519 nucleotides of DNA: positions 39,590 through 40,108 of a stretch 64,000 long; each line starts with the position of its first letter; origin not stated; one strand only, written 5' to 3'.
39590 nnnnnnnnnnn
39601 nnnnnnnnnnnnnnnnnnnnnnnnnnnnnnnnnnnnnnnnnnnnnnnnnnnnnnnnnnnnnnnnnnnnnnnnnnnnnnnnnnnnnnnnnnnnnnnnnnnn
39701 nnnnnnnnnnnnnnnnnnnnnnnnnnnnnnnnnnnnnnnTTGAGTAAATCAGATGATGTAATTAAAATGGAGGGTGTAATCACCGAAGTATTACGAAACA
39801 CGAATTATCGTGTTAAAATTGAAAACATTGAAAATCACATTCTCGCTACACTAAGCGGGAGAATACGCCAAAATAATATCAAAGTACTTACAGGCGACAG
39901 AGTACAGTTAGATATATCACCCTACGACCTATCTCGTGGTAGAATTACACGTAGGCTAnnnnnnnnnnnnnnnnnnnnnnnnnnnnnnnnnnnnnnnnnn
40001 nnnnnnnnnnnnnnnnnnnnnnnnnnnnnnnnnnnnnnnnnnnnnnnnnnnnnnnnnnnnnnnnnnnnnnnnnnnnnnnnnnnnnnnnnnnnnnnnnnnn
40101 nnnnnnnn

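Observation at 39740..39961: Phage-encoded translation initiation factor IF-1 homolog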

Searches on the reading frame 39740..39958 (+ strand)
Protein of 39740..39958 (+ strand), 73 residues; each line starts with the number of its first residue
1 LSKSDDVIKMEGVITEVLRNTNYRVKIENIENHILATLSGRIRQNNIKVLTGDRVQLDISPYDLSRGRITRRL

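Call 3: search_protein_families(library=pfam, proteins=[window:39740-39958:+], max_evalue=0.01)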
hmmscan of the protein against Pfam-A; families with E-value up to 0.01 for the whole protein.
window:39740-39958:+ (73 aa): 2 families
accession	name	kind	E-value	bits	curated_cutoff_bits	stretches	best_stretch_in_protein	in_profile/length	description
PF01176.25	eIF-1a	-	1.3e-18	66.8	30.2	1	8-72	1-64/64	Translation initiation factor 1A / IF-1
PF16745.11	RsgA_N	-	0.004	17.3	27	1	23-58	12-45/54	RsgA N-terminal domain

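Call 4: search_protein_families(library=ncbifam, proteins=[window:39740-39958:+], max_evalue=0.01)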
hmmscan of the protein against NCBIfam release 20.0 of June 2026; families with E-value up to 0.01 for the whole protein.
window:39740-39958:+ (73 aa): 1 family
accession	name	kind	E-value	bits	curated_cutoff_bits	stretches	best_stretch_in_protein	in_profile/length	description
TIGR00008.1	infA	equivalog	5.1e-27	93.6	61.15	1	5-72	2-68/69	translation initiation factor IF-1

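Call 5: search_protein_families(library=phrogs, proteins=[window:39740-39958:+], max_evalue=0.01)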
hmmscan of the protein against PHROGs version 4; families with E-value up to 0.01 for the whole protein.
window:39740-39958:+ (73 aa): 1 family
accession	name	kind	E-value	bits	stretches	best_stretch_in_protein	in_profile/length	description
phrog_30201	-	unknown function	1.6e-20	73.8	1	5-72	4-70/88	-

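Call 7: search_dna_similar(query=window:39740-39958:+, collection=phages, mode=protein, max_rows=40, max_evalue=0.001)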
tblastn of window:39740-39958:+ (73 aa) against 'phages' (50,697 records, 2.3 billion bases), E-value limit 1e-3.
Records with a match: 36; places in all: 36; records where one place covers at least 80% of the query: 35.
Best place of each record, by identity: <60% 36.
By first word of the organism name: Prevotella 15; Bacteroides 6; Listeria 4; Bacteriophage 4; uncultured 2; Acinetobacter 2; Staphylococcus 1; Enterococcus 1; Sinorhizobium 1.
By host as written in the record: Prevotella sp. 15; - 8; Listeria monocytogenes 4; Staphylococcus aureus 1; Enterococcus faecalis 1; Bacteroides thetaiotaomicron VPI-5487 1; Bacteroides thetaiotaomicron VPI-5488 1; Bacteroides thetaiotaomicron VPI-5489 1; and 4 more.
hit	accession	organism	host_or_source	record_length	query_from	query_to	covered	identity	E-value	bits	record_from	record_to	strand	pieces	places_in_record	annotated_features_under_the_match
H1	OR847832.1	Listeria phage LM 4-11-1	Listeria monocytogenes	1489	1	73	100%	50.7%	4e-16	76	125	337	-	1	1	record has no annotation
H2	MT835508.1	Bacteriophage sp.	human fecal samples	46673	1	72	99%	50.0%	1e-15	74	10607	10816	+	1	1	record has no annotation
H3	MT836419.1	Bacteriophage sp.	human fecal samples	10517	1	72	99%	50.0%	3e-15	73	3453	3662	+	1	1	record has no annotation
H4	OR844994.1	Staphylococcus phage SA 1306 Kay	Staphylococcus aureus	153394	1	72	99%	50.0%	4e-15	73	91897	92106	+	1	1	record has no annotation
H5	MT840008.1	Bacteriophage sp.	human fecal samples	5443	1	72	99%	48.6%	5e-15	72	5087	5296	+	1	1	record has no annotation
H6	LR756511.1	uncultured phage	metagenomic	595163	1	73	100%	47.9%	3e-15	74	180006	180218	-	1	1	record has no annotation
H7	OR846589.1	Enterococcus phage Efs 1-1-1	Enterococcus faecalis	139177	5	73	95%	47.8%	4e-16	76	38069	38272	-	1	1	record has no annotation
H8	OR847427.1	Listeria phage LM 4-11-1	Listeria monocytogenes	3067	5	73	95%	47.8%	1e-15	74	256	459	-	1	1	record has no annotation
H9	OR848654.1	Listeria phage LM 4-14-1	Listeria monocytogenes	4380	5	73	95%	47.8%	1e-15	74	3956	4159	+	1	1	record has no annotation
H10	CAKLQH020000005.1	Acinetobacter phage MD-2021a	not known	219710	1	72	99%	45.8%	1e-16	77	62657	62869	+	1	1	infA: translation initiation factor IF-1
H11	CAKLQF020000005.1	Acinetobacter phage MD-2021a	not known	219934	1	72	99%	45.8%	1e-16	77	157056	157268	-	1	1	infA: translation initiation factor IF-1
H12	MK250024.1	Prevotella phage Lak-B5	Prevotella sp.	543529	1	72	99%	45.8%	8e-14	69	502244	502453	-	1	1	record has no annotation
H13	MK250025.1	Prevotella phage Lak-B6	Prevotella sp.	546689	1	72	99%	45.8%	8e-14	69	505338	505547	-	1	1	record has no annotation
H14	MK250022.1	Prevotella phage Lak-B3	Prevotella sp.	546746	1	72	99%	45.8%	8e-14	69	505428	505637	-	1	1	record has no annotation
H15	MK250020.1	Prevotella phage Lak-B1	Prevotella sp.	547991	1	72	99%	45.8%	8e-14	69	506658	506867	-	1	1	record has no annotation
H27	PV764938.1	Sinorhizobium phage Phosso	Sinohrizobium meliloti NRRL L-50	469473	5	72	93%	45.6%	5e-14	70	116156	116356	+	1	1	translation initiation factor IF-1 | hypothetical protein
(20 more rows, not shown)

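Call 12: find_homologous_proteins(query=window:39740-39958:+, max_evalue=0.000001)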
Query window:39740-39958:+ (73 aa): 1062 proteins with E <= 0.000001 among 1064 candidates; the best 120 are listed.
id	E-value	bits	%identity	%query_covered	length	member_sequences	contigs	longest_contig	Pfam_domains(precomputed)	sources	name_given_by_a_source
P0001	4.5e-38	145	99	100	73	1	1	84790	PF01176.26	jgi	-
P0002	5.2e-37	142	99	100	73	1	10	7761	PF01176.26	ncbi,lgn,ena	-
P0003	9.5e-37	141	97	100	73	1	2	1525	PF01176.26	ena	-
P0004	1.1e-36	141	97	100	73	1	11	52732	PF01176.26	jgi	jgi:translation initiation factor IF-1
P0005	1.5e-36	140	97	100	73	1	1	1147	PF01176.26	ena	-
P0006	1.4e-35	137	95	100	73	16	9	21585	PF01176.26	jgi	jgi:translation initiation factor IF-1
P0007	1.4e-35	137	95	100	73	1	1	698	PF01176.26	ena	-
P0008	1.5e-35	137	95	100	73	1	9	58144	PF01176.26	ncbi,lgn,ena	-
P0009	2.1e-35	137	96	100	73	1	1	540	PF01176.26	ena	-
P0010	2.8e-35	136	95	100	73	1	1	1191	PF01176.26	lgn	-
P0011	3.0e-35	136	93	100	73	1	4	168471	PF01176.26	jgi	jgi:translation initiation factor IF-1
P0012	3.8e-35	136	93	100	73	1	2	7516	PF01176.26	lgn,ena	-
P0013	5.7e-35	135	93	100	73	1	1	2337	PF01176.26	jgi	jgi:translation initiation factor IF-1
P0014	5.8e-35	135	93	100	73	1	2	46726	PF01176.26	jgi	jgi:translation initiation factor IF-1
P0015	6.5e-35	135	93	100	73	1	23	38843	PF01176.26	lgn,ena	-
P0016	7.7e-35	135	92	100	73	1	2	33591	PF01176.26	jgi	-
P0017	8.4e-35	135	93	100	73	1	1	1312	PF01176.26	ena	-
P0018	8.8e-35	135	93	100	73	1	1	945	PF01176.26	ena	-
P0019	9.4e-35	135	92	100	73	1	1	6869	PF01176.26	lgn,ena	-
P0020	1.3e-34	134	92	100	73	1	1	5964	PF01176.26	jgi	jgi:translation initiation factor IF-1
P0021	1.6e-34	134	92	100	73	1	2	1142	PF01176.26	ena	-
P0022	1.8e-34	134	92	100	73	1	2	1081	PF01176.26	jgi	jgi:translation initiation factor IF-1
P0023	1.9e-34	134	90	100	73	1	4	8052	PF01176.26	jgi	jgi:translation initiation factor IF-1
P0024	3.3e-34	133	90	100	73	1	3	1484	PF01176.26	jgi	jgi:translation initiation factor IF-1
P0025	3.9e-34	133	90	100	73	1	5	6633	PF01176.26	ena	-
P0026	6.8e-34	132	90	100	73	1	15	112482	PF01176.26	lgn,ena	-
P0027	8.1e-34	132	89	100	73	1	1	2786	PF01176.26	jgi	jgi:translation initiation factor IF-1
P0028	9.9e-34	131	89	100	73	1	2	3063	PF01176.26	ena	-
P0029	1.4e-33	131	89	100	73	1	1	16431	PF01176.26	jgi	-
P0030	1.9e-33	131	90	100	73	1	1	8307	PF01176.26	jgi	jgi:translation initiation factor IF-1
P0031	2.0e-33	130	88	100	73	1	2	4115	PF01176.26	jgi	jgi:translation initiation factor IF-1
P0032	6.3e-33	129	90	100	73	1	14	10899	PF01176.26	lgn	-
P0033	1.3e-32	128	89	100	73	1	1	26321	PF01176.26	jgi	jgi:translation initiation factor IF-1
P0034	1.9e-32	127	88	100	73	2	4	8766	PF01176.26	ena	-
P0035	5.4e-32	126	88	100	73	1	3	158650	PF01176.26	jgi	jgi:translation initiation factor IF-1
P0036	4.5e-31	123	98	88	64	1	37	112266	PF01176.26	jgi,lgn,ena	jgi:translation initiation factor IF-1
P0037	8.3e-31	122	97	88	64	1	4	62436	PF01176.26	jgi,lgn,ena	jgi:translation initiation factor IF-1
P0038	1.2e-30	122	97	88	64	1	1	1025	PF01176.26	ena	-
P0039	2.9e-30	121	97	88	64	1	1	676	PF01176.26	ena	-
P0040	4.5e-30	120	95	88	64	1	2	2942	PF01176.26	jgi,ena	jgi:translation initiation factor IF-1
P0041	4.6e-30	120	95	88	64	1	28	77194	PF01176.26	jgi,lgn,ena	jgi:translation initiation factor IF-1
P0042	6.7e-30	119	85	99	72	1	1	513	PF01176.26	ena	-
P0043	9.0e-30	119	95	88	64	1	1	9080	PF01176.26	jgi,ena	jgi:translation initiation factor IF-1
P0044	9.2e-30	119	95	88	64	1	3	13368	PF01176.26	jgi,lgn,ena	-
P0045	1.2e-29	119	94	88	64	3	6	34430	PF01176.26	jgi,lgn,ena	jgi:translation initiation factor IF-1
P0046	2.7e-29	118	94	88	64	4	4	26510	PF01176.26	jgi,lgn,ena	jgi:translation initiation factor IF-1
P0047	4.9e-29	117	94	88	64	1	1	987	PF01176.26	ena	-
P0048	6.3e-29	116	94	88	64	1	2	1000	PF01176.26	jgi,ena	jgi:translation initiation factor IF-1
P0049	1.1e-28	116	92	88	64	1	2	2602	PF01176.26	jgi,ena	jgi:translation initiation factor IF-1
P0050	2.7e-28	114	81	99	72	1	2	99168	PF01176.26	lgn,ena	-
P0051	3.2e-28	114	82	93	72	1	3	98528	PF01176.26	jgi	jgi:translation initiation factor IF-1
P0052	4.0e-28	114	77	100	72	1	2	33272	PF01176.26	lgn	-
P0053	4.7e-28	114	78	95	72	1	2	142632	PF01176.26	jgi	jgi:translation initiation factor IF-1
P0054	4.9e-28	114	79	99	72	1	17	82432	PF01176.26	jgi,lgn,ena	jgi:translation initiation factor IF-1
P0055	5.1e-28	113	76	99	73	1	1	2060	PF01176.26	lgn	-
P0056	9.8e-28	113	79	99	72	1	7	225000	PF01176.26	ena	-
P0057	1.1e-27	112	79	99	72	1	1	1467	PF01176.26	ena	-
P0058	1.3e-27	112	81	93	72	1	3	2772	PF01176.26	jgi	jgi:translation initiation factor IF-1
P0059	1.4e-27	112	78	99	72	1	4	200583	PF01176.26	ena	-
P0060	1.4e-27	112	79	99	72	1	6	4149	PF01176.26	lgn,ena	-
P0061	1.8e-27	112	79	93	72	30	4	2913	PF01176.26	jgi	jgi:translation initiation factor IF-1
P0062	1.9e-27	112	76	99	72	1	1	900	PF01176.26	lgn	-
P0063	2.0e-27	112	78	99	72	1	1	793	PF01176.26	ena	-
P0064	2.2e-27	111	79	99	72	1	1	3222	PF01176.26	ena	-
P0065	2.4e-27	111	81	99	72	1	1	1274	PF01176.26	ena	-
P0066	2.6e-27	111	81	93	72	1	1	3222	PF01176.26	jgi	-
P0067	2.9e-27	111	78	99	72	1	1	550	PF01176.26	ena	-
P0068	3.1e-27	111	78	99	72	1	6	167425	PF01176.26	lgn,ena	-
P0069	3.6e-27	111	79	93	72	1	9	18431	PF01176.26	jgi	jgi:translation initiation factor IF-1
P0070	3.8e-27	111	75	99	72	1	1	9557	PF01176.26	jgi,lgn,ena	jgi:translation initiation factor IF-1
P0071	4.9e-27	110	78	99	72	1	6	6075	PF01176.26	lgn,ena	-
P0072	5.9e-27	110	76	99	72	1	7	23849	PF01176.26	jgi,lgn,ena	-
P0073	6.1e-27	110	75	100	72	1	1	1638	PF01176.26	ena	-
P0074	6.3e-27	110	78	93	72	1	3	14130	PF01176.26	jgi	jgi:translation initiation factor IF-1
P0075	6.9e-27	110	78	99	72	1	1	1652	PF01176.26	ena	-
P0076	7.4e-27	110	76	99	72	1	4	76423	PF01176.26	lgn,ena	-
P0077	1.0e-26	109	75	99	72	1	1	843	PF01176.26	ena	-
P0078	1.1e-26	109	75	99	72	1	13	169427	PF01176.26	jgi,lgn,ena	jgi:translation initiation factor IF-1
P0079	1.2e-26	109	76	99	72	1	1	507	PF01176.26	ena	-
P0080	1.2e-26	109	74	100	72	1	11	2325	PF01176.26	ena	-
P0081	1.4e-26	109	78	99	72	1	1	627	PF01176.26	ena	-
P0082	1.4e-26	109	76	99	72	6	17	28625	PF01176.26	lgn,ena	-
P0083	1.7e-26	109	76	99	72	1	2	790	PF01176.26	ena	-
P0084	1.9e-26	109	78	95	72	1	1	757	PF01176.26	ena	-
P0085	2.4e-26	108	76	99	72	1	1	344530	PF01176.26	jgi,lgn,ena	-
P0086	2.5e-26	108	76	99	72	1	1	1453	PF01176.26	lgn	-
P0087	2.6e-26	108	75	99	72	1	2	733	PF01176.26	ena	-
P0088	2.6e-26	108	76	99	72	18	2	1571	PF01176.26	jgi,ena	-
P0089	2.6e-26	108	76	99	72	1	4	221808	PF01176.26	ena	-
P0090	3.2e-26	108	76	99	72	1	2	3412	PF01176.26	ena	-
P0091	3.5e-26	108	76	99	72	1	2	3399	PF01176.26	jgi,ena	-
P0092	3.6e-26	108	76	99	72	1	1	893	PF01176.26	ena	-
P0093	3.7e-26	108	75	99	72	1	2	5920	PF01176.26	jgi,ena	-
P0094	4.2e-26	107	76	93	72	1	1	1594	PF01176.26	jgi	jgi:translation initiation factor IF-1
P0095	4.2e-26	107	76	93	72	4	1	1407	PF01176.26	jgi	jgi:translation initiation factor IF-1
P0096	4.3e-26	107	76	93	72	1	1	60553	PF01176.26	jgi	jgi:translation initiation factor IF-1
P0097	4.6e-26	107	74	99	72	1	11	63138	PF01176.26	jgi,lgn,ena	jgi:translation initiation factor IF-1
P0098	4.6e-26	107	76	99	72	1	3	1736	PF01176.26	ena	-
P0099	4.9e-26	107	76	99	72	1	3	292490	PF01176.26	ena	-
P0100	5.0e-26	107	75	99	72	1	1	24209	PF01176.26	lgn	-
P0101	5.1e-26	107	86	88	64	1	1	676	PF01176.26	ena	-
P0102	5.9e-26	107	75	99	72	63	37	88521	PF01176.26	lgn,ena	-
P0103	7.0e-26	107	75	99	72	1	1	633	PF01176.26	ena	-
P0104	7.2e-26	107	74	99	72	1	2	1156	PF01176.26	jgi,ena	jgi:translation initiation factor IF-1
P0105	7.2e-26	107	74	99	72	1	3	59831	PF01176.26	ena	-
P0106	7.5e-26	107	74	99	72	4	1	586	PF01176.26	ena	-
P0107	7.7e-26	107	74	99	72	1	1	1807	PF01176.26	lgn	-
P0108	8.2e-26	107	75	99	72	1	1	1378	PF01176.26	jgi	jgi:translation initiation factor IF-1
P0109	8.6e-26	106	75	99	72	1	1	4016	PF01176.26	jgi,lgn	-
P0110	9.2e-26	106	75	99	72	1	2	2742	PF01176.26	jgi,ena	jgi:translation initiation factor IF-1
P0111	1.0e-25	106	78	99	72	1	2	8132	PF01176.26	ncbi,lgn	-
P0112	1.0e-25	106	75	99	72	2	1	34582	PF01176.26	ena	-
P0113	1.1e-25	106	74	99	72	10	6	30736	PF01176.26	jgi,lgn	-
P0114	1.1e-25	106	76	99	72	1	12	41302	PF01176.26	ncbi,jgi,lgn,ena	jgi:translation initiation factor IF-1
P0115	1.1e-25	106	76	99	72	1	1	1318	PF01176.26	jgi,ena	jgi:translation initiation factor IF-1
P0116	1.3e-25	106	76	99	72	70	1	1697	PF01176.26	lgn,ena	-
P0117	1.3e-25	106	76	99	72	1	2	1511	PF01176.26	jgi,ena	jgi:translation initiation factor IF-1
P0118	1.4e-25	106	74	99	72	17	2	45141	PF01176.26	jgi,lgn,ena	jgi:translation initiation factor IF-1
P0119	1.5e-25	106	74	93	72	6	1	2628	PF01176.26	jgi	-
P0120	1.6e-25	106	75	99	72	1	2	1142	PF01176.26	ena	-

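Call 13: find_related_loci(query=window:39740-39958:+, collection=genome_contigs, flank=4000)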
Query window:39740-39958:+ (73 aa) in genome_contigs; peptide patterns used: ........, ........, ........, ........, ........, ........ (x = any residue, [..] = any of these).
600 stretches matched a pattern (row limit reached: there are more); 588 encode a relative of the query (tblastn E <= 1e-3); the best 80 are kept; 80 distinct loci.
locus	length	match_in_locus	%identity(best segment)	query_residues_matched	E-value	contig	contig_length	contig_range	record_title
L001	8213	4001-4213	57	2-73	5e-23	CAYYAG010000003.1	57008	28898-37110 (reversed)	MAG TPA_asm: uncultured Muribaculaceae bacterium isolate SRP141132_co2_61 genome assembly, contig: NODE_146_length_57008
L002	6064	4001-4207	56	4-73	6e-23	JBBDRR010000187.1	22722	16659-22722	MAG: Gemmatimonadota bacterium isolate LejiaC_67_13 Lejia_C_5254_length_22722_cov_7, whole genome shotgun sequence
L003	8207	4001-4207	57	4-73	9e-23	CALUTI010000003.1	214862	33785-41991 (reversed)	MAG: Candidatus Gastranaerophilales bacterium isolate BRZ_LN__bin14 genome assembly, contig: BRZ_LN__NODE_33_length_2148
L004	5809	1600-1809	59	2-72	7e-23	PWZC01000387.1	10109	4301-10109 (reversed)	MAG: Gemmatimonadetes bacterium isolate T3Sed10_16 T3-Sed10-C16268, whole genome shotgun sequence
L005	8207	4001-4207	57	4-73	1e-22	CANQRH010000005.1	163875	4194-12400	MAG: Candidatus Gastranaerophilales bacterium isolate Lapin-008__bin32 genome assembly, contig: Lapin-008__NODE_66_lengt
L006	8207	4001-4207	57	4-73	1e-22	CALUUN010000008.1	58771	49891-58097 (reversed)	MAG: Candidatus Gastranaerophilales bacterium isolate BRZ_MV__bin6 genome assembly, contig: BRZ_MV__NODE_321_length_5877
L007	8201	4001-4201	56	5-72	2e-22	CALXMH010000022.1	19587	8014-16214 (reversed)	MAG: uncultured Clostridia bacterium isolate BRZ_KF__bin28 genome assembly, contig: BRZ_KF__NODE_4062_length_19587_cov_8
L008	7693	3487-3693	57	4-73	2e-22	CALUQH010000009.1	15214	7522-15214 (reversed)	MAG: Candidatus Gastranaerophilales bacterium isolate E02__bin142 genome assembly, contig: E02__k127_3178013, whole geno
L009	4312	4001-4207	57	4-73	2e-22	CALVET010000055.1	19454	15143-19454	MAG: Candidatus Gastranaerophilales bacterium isolate E08__bin47 genome assembly, contig: E08__k127_8625004, whole genom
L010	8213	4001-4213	54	1-72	4e-22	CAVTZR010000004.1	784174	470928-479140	MAG: uncultured Chloroflexia bacterium isolate MFD04408.bin.2.195 genome assembly, contig: contig_31537, whole genome sh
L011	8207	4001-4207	57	4-73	4e-22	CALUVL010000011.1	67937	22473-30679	MAG: Candidatus Gastranaerophilales bacterium isolate BRZ_L__bin59 genome assembly, contig: BRZ_L__NODE_1094_length_6793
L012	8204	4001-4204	55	5-73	5e-22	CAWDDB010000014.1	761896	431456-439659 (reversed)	MAG: uncultured Rubrobacteraceae bacterium isolate MFD02840.bin.1.423 genome assembly, contig: contig_4442, whole genome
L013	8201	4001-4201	56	5-72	6e-22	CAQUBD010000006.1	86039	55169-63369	MAG TPA_asm: uncultured Clostridia bacterium isolate MGBC165941 genome assembly, contig: MGBC165941.6, whole genome shot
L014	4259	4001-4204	55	5-73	5e-22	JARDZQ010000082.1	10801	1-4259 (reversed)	MAG: Rubrobacteraceae bacterium isolate L_E1_T20_COA1_bin.186 scaffold_24256, whole genome shotgun sequence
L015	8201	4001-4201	56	5-72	6e-22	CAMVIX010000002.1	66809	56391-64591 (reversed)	MAG TPA_asm: uncultured Clostridiaceae bacterium isolate SRR8387717_bin.82_metaWRAP_v1.3_MAG genome assembly, contig: ER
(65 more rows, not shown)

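Call 14: find_related_loci(query=window:39740-39958:+, collection=viral_contigs, flank=5000)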
Query window:39740-39958:+ (73 aa) in viral_contigs; peptide patterns used: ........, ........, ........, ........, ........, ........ (x = any residue, [..] = any of these).
84 stretches matched a pattern; 70 encode a relative of the query (tblastn E <= 1e-3); 70 distinct loci.
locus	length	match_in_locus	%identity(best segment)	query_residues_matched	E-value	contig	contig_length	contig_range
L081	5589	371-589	93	1-73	2e-40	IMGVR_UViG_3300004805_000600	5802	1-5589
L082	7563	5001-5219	93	1-73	6e-40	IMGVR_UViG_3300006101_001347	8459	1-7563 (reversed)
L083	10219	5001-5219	93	1-73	6e-40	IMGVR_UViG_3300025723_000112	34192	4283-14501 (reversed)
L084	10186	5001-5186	81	5-66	5e-29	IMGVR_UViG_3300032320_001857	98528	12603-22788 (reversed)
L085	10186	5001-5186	77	5-66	3e-28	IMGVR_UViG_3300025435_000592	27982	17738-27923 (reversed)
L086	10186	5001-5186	77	5-66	2e-28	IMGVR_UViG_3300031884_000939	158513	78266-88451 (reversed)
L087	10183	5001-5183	72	5-65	2e-26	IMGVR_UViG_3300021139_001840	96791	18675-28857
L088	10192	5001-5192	72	1-65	9e-27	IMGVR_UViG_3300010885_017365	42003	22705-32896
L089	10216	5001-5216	54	1-72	9e-24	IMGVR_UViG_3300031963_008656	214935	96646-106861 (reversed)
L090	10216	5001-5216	54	1-72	9e-24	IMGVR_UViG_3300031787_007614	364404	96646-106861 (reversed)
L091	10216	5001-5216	54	1-72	9e-24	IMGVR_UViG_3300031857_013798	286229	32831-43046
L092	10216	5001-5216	54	1-72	9e-24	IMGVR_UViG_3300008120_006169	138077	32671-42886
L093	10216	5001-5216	54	1-72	7e-23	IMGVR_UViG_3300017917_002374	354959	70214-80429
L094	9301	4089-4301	56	1-72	1e-22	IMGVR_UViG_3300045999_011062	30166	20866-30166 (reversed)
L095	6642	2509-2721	56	1-72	1e-22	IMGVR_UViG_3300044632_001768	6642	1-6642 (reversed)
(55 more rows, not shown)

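Call 20: get_annotated_region(hit=H27, flank=5000)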
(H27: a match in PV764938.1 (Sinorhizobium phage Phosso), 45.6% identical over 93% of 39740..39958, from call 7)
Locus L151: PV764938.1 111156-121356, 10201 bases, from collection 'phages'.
description: Sinorhizobium phage Phosso, complete genome.
organism: Sinorhizobium phage Phosso (NCBI taxid 3435197)
taxonomy: Viruses
host: Sinohrizobium meliloti NRRL L-50; source: soil; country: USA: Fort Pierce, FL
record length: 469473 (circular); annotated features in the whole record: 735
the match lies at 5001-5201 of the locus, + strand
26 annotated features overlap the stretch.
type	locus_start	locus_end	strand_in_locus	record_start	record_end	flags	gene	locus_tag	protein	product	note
CDS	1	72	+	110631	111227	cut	-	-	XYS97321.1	hypothetical protein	162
CDS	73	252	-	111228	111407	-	-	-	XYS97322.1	hypothetical protein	163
CDS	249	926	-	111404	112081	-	-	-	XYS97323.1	hypothetical protein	164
CDS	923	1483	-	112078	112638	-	-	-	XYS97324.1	hypothetical protein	165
CDS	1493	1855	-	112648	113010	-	-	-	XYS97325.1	hypothetical protein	166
tRNA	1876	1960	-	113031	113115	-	-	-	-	tRNA-Leu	tRNA-Leu(caa)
CDS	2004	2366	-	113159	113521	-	-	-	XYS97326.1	hypothetical protein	168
CDS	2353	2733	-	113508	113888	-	-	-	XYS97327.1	hypothetical protein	169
CDS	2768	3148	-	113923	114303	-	-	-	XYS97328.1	hypothetical protein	170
CDS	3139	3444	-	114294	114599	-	-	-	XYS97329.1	hypothetical protein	171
CDS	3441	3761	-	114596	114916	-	-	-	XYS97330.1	hypothetical protein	172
CDS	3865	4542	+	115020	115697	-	-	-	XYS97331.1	ATPase domain-containing Clp family protein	173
CDS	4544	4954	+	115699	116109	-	-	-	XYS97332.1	MutT-like nucleotide pyrophosphohydrolase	174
CDS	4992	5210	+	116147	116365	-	-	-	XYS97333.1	translation initiation factor IF-1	175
CDS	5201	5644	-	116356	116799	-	-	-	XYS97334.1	hypothetical protein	176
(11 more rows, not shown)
